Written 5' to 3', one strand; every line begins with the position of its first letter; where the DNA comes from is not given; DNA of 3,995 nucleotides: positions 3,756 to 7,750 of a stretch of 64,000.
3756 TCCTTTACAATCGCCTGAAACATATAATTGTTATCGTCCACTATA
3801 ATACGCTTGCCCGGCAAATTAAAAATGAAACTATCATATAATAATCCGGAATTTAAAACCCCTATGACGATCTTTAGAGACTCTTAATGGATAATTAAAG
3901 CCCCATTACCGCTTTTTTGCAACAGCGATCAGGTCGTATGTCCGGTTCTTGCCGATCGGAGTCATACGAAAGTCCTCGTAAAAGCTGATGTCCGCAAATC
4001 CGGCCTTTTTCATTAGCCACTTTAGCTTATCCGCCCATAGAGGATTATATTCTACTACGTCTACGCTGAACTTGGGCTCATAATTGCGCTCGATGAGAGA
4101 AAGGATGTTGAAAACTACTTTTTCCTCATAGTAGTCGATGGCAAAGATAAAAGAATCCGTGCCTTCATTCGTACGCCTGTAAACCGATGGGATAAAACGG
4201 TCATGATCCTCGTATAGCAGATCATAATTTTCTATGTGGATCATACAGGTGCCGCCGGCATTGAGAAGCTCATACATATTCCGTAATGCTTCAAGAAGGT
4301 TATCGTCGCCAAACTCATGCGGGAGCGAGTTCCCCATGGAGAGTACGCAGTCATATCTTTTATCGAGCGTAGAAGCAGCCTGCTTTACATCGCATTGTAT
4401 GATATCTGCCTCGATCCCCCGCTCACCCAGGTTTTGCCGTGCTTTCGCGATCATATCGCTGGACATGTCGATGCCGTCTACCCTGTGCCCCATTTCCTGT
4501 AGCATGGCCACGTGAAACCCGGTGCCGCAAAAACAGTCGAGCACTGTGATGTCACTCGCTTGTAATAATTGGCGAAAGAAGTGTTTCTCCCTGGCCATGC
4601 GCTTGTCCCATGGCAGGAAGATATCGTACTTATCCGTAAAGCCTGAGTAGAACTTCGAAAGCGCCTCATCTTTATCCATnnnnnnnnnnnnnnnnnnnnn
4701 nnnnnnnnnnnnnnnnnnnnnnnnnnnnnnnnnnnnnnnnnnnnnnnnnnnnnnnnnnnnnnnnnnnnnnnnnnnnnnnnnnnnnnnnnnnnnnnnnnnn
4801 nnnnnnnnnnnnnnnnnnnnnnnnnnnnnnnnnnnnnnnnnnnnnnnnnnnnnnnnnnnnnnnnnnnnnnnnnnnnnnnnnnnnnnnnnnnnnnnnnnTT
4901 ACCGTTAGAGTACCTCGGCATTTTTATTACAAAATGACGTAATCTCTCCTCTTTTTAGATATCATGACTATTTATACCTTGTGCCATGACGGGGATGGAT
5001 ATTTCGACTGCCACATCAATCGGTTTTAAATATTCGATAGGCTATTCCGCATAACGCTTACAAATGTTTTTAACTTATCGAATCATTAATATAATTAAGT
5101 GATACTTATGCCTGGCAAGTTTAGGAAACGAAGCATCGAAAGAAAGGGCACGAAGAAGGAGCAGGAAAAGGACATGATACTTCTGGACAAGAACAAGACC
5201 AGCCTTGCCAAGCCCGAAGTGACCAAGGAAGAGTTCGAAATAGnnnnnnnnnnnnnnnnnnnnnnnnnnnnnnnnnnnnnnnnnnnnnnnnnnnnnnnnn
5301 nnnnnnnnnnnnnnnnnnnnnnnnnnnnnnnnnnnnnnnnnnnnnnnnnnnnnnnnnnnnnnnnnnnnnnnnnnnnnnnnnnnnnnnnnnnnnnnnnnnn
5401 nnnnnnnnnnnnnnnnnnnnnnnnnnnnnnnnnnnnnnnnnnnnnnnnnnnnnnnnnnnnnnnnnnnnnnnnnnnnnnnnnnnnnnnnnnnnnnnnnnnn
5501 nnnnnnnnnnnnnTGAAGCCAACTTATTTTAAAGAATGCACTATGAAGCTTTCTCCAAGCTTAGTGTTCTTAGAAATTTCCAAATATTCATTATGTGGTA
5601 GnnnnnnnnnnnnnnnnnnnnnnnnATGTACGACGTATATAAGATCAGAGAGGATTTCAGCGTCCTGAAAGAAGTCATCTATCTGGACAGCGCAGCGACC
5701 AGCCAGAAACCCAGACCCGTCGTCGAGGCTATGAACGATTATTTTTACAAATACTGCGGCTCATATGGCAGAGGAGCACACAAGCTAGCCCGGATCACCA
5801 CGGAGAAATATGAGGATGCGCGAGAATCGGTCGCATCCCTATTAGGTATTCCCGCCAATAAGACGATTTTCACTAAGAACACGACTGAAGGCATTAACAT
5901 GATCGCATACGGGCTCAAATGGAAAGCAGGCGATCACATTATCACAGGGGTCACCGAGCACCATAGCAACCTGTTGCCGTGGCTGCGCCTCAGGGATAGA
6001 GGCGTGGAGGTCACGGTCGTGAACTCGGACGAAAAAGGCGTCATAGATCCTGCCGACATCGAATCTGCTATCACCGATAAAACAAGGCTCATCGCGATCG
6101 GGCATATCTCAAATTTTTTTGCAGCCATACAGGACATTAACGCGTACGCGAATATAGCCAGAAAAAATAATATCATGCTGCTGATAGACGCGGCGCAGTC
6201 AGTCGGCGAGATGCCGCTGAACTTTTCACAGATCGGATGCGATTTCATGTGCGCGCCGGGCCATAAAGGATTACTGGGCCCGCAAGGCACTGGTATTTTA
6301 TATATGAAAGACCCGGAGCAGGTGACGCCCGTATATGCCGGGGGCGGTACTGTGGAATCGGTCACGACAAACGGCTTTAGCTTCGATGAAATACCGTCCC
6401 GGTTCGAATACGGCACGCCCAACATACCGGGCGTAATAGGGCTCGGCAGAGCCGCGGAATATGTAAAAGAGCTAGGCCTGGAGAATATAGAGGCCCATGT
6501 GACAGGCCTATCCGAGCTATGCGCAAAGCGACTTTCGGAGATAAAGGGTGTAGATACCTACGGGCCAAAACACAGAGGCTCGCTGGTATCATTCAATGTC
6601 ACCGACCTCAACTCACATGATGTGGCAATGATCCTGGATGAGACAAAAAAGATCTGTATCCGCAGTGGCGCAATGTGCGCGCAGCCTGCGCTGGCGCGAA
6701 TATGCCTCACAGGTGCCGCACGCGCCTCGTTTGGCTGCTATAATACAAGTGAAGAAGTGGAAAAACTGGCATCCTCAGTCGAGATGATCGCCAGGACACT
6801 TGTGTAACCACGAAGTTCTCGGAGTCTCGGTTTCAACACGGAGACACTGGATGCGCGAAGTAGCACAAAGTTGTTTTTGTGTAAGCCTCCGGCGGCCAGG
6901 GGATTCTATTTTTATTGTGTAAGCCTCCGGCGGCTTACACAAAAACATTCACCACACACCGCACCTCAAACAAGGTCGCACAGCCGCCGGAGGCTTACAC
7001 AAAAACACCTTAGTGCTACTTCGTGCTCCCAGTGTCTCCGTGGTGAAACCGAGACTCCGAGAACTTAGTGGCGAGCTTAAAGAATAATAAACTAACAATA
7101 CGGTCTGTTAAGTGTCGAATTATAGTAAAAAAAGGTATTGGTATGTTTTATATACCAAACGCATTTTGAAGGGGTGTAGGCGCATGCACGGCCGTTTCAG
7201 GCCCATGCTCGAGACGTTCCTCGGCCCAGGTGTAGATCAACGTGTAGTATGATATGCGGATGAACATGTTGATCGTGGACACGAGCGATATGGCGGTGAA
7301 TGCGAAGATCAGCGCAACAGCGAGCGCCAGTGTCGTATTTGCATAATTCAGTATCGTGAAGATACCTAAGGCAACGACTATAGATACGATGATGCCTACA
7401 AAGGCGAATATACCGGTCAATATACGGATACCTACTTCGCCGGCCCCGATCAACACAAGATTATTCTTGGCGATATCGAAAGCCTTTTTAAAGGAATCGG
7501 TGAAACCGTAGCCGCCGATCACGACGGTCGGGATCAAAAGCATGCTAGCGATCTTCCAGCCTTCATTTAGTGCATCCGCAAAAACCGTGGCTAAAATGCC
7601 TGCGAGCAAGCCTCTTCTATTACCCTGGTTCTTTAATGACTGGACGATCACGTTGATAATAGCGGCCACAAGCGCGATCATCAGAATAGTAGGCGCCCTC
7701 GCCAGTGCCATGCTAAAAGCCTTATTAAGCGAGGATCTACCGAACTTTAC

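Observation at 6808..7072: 265-bp nested inverted-repeat element between convergent genes (MITE-like or structured-RNA candidate)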

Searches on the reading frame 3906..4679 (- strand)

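Call 9: search_protein_families(library=pfam, proteins=[window:3906-4679:-])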
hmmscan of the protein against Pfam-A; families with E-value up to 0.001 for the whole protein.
window:3906-4679:- (257 aa): 12 families
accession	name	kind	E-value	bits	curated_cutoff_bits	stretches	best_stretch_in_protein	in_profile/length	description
PF13649.12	Methyltransf_25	-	6.9e-20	72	27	1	46-143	1-97/97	Methyltransferase domain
PF13847.12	Methyltransf_31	-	3.5e-14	53.2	27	1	42-151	3-113/145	Methyltransferase domain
PF08241.18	Methyltransf_11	-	5.8e-13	49.7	21.2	1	47-147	1-95/95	Methyltransferase domain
PF08242.18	Methyltransf_12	-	2.5e-11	44.6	30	1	51-144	5-97/98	Methyltransferase domain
PF13489.12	Methyltransf_23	-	6.8e-10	39.4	27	1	26-231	7-162/164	Methyltransferase domain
PF01209.24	Ubie_methyltran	-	1.9e-06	27.9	20.1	1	41-147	46-151/233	ubiE/COQ5 methyltransferase family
PF09445.16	Methyltransf_15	-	6.9e-06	26.2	22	1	45-113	3-76/165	RNA cap guanine-N2 methyltransferase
PF02353.26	CMAS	-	1.8e-05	24.7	27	1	33-149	53-166/273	Mycolic acid cyclopropane synthetase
PF05175.20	MTS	-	6.5e-05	23.1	23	1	38-114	27-104/170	Methyltransferase small domain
PF03848.20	TehB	-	0.00046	20.1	20.4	1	45-147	33-132/193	Tellurite resistance protein TehB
PF01555.25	N6_N4_Mtase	-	0.00059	20.3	26.7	0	45-78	184-217/221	DNA methylase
PF08003.17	Methyltransf_9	-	0.0009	18.7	23.8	0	41-147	114-217/315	Protein of unknown function (DUF1698)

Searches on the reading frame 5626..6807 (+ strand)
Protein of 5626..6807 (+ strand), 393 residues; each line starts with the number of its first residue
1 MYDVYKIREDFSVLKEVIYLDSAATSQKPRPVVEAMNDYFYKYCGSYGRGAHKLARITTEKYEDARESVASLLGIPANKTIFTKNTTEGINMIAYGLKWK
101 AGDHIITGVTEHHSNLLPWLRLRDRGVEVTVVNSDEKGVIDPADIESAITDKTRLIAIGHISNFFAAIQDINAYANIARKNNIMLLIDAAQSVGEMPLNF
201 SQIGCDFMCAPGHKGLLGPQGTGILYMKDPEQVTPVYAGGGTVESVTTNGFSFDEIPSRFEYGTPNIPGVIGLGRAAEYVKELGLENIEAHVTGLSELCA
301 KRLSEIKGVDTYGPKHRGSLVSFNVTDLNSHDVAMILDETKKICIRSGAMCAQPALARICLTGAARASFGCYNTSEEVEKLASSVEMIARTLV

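Call 9: search_protein_families(library=pfam, proteins=[window:5626-6807:+])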
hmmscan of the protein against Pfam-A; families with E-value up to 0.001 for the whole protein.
window:5626-6807:+ (393 aa): 5 families
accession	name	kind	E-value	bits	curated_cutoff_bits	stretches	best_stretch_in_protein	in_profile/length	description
PF00266.25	Aminotran_5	-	3.5e-123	411.7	21.5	1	18-381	1-371/371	Aminotransferase class-V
PF01041.23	DegT_DnrJ_EryC1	-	1.4e-09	38.1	19.8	1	69-194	33-151/360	DegT/DnrJ/EryC1/StrS aminotransferase family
PF01053.26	Cys_Met_Meta_PP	-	1.2e-07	31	27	1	100-194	89-179/381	Cys/Met metabolism PLP-dependent enzyme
PF00155.27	Aminotran_1_2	-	1.2e-06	28.4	19.7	1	52-193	33-190/361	Aminotransferase class I and II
PF01212.27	Beta_elim_lyase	-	1e-05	25.5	27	1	62-230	34-214/288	Beta-eliminating lyase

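Call 11: find_encoding_contigs(protein=window:5626-6807:+, flank=10000, max_places=10)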
Protein window:5626-6807:+ (393 aa): no gene with exactly this product is on record in the collection.

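Call 26: find_homologous_proteins(query=window:5626-6807:+, max_evalue=1e-60)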
Query window:5626-6807:+ (393 aa): 6478 proteins with E <= 1e-60 among 8000 candidates; the best 120 are listed.
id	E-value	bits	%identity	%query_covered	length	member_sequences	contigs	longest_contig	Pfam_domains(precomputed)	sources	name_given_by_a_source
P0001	5.0e-250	847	94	100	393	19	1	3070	PF00155.28,PF00266.26,PF01212.28,PF01053.27,PF01041.24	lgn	-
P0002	3.2e-224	762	85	100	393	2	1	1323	PF00266.26,PF01212.28,PF01053.27,PF01041.24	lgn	-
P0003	3.6e-202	689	75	100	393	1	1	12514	PF00155.28,PF00266.26,PF01212.28,PF01053.27,PF01041.24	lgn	-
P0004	1.1e-200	684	74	100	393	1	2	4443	PF00155.28,PF00266.26,PF01053.27,PF01041.24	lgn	-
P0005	1.4e-197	674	73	100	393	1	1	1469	PF00155.28,PF05889.20,PF00266.26,PF01053.27,PF01041.24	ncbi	-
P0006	8.3e-196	668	73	100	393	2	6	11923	PF00266.26,PF01053.27,PF01041.24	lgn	-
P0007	1.1e-194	665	73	100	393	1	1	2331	PF00155.28,PF00266.26,PF01053.27,PF01041.24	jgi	jgi:cysteine desulfurase/selenocysteine lyase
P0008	1.1e-194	665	73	100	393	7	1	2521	PF00155.28,PF00266.26,PF01053.27,PF01041.24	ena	-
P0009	2.6e-194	663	73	100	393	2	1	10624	PF00155.28,PF00266.26,PF01053.27,PF01041.24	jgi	jgi:cysteine desulfurase/selenocysteine lyase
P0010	8.5e-194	662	70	100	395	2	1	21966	PF00266.26,PF01053.27,PF01041.24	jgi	-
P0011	1.0e-193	661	72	100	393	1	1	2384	PF00155.28,PF00266.26,PF01053.27,PF01041.24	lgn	-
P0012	1.2e-193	661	71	100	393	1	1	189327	PF00155.28,PF00266.26,PF01212.28,PF01053.27,PF01041.24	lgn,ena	-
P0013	1.7e-193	661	71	100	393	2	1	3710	PF00266.26,PF01053.27,PF01041.24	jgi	jgi:cysteine desulfurase/selenocysteine lyase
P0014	4.0e-193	660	71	100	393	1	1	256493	PF00155.28,PF00266.26,PF01053.27,PF01041.24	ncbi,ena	-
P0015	7.6e-193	659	71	100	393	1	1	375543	PF00155.28,PF05889.20,PF00266.26,PF01053.27,PF01041.24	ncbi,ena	-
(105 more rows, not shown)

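Call 27: find_encoding_contigs(protein=P0001, flank=10000, max_places=6)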
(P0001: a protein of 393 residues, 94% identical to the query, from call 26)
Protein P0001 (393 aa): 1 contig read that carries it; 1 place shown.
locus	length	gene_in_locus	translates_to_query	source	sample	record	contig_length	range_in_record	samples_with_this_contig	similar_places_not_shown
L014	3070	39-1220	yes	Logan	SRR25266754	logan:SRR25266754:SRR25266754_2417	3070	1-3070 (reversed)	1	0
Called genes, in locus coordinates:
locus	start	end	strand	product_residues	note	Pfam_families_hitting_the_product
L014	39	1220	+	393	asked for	PF00155:Aminotran_1_2 (faint), PF00266:Aminotran_5, PF01053:Cys_Met_Meta_PP, PF01041:DegT_DnrJ_EryC1, PF01212:Beta_elim_lyase (faint)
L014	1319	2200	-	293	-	PF19656:DUF6159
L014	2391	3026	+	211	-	PF01885:PTS_2-RNA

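Call 28: find_encoding_contigs(protein=P0003, flank=10000, max_places=4)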
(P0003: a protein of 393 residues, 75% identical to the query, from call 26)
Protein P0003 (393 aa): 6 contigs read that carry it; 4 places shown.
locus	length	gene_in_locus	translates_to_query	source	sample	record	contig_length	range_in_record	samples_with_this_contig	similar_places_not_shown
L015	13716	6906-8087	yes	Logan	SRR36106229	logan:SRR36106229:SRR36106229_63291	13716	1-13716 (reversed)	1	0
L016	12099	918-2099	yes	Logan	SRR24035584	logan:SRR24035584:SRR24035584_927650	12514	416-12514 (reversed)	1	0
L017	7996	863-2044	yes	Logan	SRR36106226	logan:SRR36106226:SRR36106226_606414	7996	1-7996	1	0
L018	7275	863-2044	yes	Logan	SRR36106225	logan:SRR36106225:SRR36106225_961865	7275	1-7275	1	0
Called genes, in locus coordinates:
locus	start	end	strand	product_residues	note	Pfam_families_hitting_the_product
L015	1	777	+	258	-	?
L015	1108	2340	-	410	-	PF22641:TiaS_TCKD (weak)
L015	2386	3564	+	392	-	PF26549:Tricorn_N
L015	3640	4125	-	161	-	PF00348:polyprenyl_synt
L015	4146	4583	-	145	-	PF00348:polyprenyl_synt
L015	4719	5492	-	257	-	PF01209:Ubie_methyltran (weak), PF13489:Methyltransf_23 (weak), PF02353:CMAS (weak), PF05175:MTS (weak), PF08241:Methyltransf_11, PF08242:Methyltransf_12, PF13649:Methyltransf_25, PF13847:Methyltransf_31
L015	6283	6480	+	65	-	-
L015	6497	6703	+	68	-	PF21965:SAMP2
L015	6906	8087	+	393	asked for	PF01053:Cys_Met_Meta_PP (weak), PF00155:Aminotran_1_2 (weak), PF00266:Aminotran_5, PF01041:DegT_DnrJ_EryC1, PF01212:Beta_elim_lyase (weak)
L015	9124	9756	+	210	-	PF01885:PTS_2-RNA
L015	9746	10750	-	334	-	PF01137:RTC, PF05189:RTC_insert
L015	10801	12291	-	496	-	PF13620:CarboxypepD_reg, PF22904:NOMO1-like_2nd (faint), PF25020:TTR_TEN1-4 (faint), PF13715:CarbopepD_reg_2 (faint), PF17210:SdrD_B (faint), PF17802:SpaA (faint), PF20598:DUF6795 (faint), PF08308:PEGA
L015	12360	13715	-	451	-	?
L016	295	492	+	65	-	-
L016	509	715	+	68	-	PF21965:SAMP2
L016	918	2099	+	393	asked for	PF01053:Cys_Met_Meta_PP (weak), PF00155:Aminotran_1_2 (weak), PF00266:Aminotran_5, PF01041:DegT_DnrJ_EryC1, PF01212:Beta_elim_lyase (weak)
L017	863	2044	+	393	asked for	PF01053:Cys_Met_Meta_PP (weak), PF00155:Aminotran_1_2 (weak), PF00266:Aminotran_5, PF01041:DegT_DnrJ_EryC1, PF01212:Beta_elim_lyase (weak)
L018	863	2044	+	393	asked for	PF01053:Cys_Met_Meta_PP (weak), PF00155:Aminotran_1_2 (weak), PF00266:Aminotran_5, PF01041:DegT_DnrJ_EryC1, PF01212:Beta_elim_lyase (weak)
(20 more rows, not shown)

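Call 57: find_encoding_contigs(protein=P0015, flank=10000, max_places=10)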
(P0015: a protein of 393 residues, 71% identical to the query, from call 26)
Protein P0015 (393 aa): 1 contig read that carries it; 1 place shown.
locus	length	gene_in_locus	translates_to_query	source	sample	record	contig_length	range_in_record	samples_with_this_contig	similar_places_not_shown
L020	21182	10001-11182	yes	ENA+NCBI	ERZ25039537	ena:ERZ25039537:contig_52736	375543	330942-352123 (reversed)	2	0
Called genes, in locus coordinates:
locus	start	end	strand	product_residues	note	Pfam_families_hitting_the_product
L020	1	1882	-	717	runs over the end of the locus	PF01751:Toprim, PF01131:Topoisom_bac, PF01396:Zn_ribbon_Top1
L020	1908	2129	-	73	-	PF02637:GatB_Yqey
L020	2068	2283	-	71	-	PF02637:GatB_Yqey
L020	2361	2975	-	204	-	PF02934:GatB_N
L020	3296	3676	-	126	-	PF01425:Amidase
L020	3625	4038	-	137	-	PF01425:Amidase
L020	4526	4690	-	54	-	-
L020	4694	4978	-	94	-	PF02686:GatC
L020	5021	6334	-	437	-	PF13522:GATase_6, PF13537:GATase_7, PF00733:Asn_synthase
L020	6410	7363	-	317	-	PF00348:polyprenyl_synt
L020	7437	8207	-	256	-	PF01209:Ubie_methyltran (weak), PF05175:MTS (weak), PF13489:Methyltransf_23, PF02353:CMAS (weak), PF08241:Methyltransf_11, PF08242:Methyltransf_12, PF13649:Methyltransf_25, PF13847:Methyltransf_31, +1 more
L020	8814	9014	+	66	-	-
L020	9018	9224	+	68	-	PF21965:SAMP2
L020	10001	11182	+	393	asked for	PF00155:Aminotran_1_2 (weak), PF00266:Aminotran_5, PF01041:DegT_DnrJ_EryC1, PF05889:SepSecS (faint), PF01053:Cys_Met_Meta_PP (weak)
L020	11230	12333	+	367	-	PF22641:TiaS_TCKD (faint)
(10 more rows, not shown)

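Call 58: find_encoding_contigs(protein=P0014, flank=10000, max_places=10)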
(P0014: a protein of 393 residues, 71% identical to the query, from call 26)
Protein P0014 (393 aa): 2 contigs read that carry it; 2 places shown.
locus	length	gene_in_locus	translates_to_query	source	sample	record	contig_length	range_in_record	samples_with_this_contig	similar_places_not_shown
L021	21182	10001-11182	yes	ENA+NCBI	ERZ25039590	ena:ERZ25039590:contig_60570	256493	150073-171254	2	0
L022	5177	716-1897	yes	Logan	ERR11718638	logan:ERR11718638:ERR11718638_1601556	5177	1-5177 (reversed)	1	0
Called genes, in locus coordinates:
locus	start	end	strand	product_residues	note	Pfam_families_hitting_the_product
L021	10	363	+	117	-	-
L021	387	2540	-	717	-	PF01751:Toprim, PF01131:Topoisom_bac, PF01396:Zn_ribbon_Top1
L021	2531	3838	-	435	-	PF02934:GatB_N, PF02637:GatB_Yqey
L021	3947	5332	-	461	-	PF01425:Amidase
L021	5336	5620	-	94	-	PF02686:GatC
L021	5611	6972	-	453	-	PF13522:GATase_6, PF13537:GATase_7, PF00733:Asn_synthase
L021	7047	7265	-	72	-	-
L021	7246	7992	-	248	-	PF00348:polyprenyl_synt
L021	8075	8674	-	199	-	PF08241:Methyltransf_11, PF08242:Methyltransf_12 (weak), PF13649:Methyltransf_25, PF13847:Methyltransf_31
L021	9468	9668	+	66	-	-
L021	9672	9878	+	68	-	PF21965:SAMP2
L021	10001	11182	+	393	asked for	PF00155:Aminotran_1_2 (faint), PF00266:Aminotran_5, PF01041:DegT_DnrJ_EryC1, PF01053:Cys_Met_Meta_PP (weak)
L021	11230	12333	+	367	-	PF22641:TiaS_TCKD (faint)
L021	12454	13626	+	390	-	PF26549:Tricorn_N (weak)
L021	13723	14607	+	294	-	PF01040:UbiA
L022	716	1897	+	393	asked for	PF00155:Aminotran_1_2 (faint), PF00266:Aminotran_5, PF01041:DegT_DnrJ_EryC1, PF01053:Cys_Met_Meta_PP (weak)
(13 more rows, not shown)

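Call 71: find_encoding_contigs(protein=P0012, flank=10000, max_places=10)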
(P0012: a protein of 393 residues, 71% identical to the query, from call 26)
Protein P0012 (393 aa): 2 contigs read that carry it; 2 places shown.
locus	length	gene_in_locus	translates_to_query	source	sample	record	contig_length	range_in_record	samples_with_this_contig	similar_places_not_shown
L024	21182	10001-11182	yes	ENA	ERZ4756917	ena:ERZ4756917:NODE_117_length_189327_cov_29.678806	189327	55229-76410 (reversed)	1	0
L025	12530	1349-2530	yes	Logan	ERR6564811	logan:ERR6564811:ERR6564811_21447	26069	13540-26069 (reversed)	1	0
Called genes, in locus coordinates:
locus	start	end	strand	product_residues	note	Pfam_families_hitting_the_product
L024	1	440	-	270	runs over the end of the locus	-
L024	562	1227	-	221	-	PF02463:SMC_N (weak), PF00005:ABC_tran, PF13304:AAA_21 (faint)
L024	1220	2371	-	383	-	PF12704:MacB_PCD, PF02687:FtsX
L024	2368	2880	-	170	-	PF03551:PadR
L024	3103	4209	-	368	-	PF22641:TiaS_TCKD (weak)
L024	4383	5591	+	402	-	PF26549:Tricorn_N (faint)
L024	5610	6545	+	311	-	PF01040:UbiA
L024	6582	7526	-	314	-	PF00348:polyprenyl_synt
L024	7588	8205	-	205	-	PF08241:Methyltransf_11, PF13649:Methyltransf_25, PF13847:Methyltransf_31 (weak)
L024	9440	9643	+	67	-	-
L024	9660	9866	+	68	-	PF21965:SAMP2, PF02597:ThiS (weak)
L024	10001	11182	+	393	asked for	PF00155:Aminotran_1_2 (faint), PF00266:Aminotran_5, PF01041:DegT_DnrJ_EryC1, PF01212:Beta_elim_lyase (weak), PF01053:Cys_Met_Meta_PP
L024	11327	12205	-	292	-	PF19656:DUF6159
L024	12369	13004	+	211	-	PF01885:PTS_2-RNA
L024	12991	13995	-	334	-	PF01137:RTC, PF05189:RTC_insert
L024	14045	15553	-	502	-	PF02369:Big_1 (faint), PF13620:CarboxypepD_reg, PF17210:SdrD_B (faint), PF20598:DUF6795 (faint), PF08308:PEGA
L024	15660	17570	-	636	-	-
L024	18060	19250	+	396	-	PF01676:Metalloenzyme, PF10143:PhosphMutase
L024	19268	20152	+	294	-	PF00288:GHMP_kinases_N, PF08544:GHMP_kinases_C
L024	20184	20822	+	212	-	-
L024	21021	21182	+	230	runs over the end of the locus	-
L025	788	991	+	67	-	-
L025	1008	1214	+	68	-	PF21965:SAMP2, PF02597:ThiS (weak)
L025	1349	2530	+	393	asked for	PF00155:Aminotran_1_2 (faint), PF00266:Aminotran_5, PF01041:DegT_DnrJ_EryC1, PF01212:Beta_elim_lyase (weak), PF01053:Cys_Met_Meta_PP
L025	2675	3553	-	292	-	PF19656:DUF6159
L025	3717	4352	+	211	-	PF01885:PTS_2-RNA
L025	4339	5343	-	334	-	PF01137:RTC, PF05189:RTC_insert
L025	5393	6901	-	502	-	PF02369:Big_1 (faint), PF13620:CarboxypepD_reg, PF17210:SdrD_B (faint), PF20598:DUF6795 (faint), PF08308:PEGA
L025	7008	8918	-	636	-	-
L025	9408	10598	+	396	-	PF01676:Metalloenzyme, PF10143:PhosphMutase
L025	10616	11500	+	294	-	PF00288:GHMP_kinases_N, PF08544:GHMP_kinases_C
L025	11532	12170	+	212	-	-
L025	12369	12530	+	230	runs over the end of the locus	-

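Call 84: find_encoding_contigs(protein=P0002, flank=10000, max_places=6)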
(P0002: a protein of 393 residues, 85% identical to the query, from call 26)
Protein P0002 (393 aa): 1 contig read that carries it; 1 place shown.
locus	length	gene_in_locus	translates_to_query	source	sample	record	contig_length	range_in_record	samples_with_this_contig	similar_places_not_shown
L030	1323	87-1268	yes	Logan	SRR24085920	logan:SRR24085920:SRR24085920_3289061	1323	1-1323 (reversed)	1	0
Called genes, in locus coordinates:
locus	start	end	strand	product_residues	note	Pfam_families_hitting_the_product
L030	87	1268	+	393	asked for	PF00266:Aminotran_5, PF01053:Cys_Met_Meta_PP, PF01041:DegT_DnrJ_EryC1, PF01212:Beta_elim_lyase (weak)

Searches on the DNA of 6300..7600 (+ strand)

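Call 7: search_rna_families(source=window, start=6300, end=7600, threshold=evalue, max_evalue=10)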
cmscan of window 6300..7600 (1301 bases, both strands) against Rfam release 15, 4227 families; matches with E-value up to 10: 4.
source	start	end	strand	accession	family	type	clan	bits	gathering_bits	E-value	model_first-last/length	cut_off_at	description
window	6911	7006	-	RF03381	mir-2796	Gene; miRNA;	-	18.6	72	0.55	1-77/77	no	mir-2796 microRNA precursor family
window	7369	7439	-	RF01935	bxd_7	Gene; lncRNA;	-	17.3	60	2.4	1-66/66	no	Bithoraxoid conserved region 7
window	6912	7006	+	RF03452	mir-3121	Gene; miRNA;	-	15.6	108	6.1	7-72/77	no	mir-3121 microRNA precursor family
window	6872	6947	-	RF03992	mir-6302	Gene; miRNA;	-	15.1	90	9.2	1-79/79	no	mir-6302 microRNA precursor family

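Call 42: search_dna_similar(query=window:6808-7072:+, collection=plasmids, mode=distant, max_evalue=0.01)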
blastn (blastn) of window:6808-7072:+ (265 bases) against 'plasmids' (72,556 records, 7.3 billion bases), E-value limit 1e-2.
No match.

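Call 43: search_dna_similar(query=window:6808-7072:+, collection=phages, mode=distant, max_evalue=0.01)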
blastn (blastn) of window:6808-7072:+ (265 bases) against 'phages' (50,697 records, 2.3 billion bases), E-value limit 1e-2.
No match.

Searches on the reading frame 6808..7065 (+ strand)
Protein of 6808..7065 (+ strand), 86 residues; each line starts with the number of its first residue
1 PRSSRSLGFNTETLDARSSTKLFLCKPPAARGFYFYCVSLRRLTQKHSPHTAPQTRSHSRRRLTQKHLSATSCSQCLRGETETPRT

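Call 40: find_homologous_proteins(query=window:6808-7065:+, max_evalue=10)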
Query seq(86 aa): 1 candidates shared short words with the query, none scored E <= 10.
